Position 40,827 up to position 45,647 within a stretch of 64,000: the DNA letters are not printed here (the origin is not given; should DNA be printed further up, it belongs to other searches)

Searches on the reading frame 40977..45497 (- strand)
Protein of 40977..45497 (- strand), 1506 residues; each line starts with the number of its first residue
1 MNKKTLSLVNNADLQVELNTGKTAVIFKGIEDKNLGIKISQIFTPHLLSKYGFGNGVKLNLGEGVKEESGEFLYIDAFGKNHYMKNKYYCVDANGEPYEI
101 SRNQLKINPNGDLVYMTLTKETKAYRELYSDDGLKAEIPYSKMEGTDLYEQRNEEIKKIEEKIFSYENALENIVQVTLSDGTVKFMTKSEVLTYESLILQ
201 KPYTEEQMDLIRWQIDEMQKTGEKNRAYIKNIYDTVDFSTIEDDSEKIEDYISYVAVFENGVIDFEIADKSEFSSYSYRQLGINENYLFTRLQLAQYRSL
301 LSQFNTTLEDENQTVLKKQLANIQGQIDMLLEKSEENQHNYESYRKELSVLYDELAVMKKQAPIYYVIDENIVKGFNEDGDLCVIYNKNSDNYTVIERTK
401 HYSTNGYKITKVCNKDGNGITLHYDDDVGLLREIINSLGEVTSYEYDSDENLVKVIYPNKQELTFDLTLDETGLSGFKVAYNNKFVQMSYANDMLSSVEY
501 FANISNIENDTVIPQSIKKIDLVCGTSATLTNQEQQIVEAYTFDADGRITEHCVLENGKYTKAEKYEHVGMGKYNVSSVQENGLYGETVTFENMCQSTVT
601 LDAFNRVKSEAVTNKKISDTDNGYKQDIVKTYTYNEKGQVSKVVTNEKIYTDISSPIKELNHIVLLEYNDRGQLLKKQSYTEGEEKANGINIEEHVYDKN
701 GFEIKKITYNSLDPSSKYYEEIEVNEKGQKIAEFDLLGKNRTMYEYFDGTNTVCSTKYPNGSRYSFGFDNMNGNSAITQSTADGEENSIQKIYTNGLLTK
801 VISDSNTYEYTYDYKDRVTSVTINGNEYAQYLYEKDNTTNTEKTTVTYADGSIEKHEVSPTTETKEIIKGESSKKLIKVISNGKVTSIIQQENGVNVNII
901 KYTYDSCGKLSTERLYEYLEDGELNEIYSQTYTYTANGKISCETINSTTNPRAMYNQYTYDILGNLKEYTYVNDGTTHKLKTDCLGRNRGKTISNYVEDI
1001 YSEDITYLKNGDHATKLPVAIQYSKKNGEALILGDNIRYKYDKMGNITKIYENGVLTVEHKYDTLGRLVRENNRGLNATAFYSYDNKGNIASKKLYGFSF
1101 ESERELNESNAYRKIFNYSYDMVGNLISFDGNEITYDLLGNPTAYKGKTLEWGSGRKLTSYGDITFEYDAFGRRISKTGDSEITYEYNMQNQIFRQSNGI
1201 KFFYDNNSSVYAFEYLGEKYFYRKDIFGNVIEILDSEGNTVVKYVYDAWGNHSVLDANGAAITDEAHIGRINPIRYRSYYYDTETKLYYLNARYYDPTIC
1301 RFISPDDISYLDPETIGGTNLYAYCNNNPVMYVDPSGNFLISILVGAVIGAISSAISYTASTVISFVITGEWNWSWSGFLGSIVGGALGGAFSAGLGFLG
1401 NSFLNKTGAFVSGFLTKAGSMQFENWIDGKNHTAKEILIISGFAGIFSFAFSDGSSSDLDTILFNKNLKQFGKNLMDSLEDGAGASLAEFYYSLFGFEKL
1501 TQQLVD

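Call 67: search_protein_families(library=pfam, proteins=[window:40977-45497:-], max_evalue=0.001)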
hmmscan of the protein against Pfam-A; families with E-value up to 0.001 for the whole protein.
window:40977-45497:- (1506 aa): 1 family
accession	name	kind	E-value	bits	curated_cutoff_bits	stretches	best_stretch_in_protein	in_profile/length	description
PF05593.20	RHS_repeat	-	1.1e-27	96.3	22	1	426-460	2-36/38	RHS Repeat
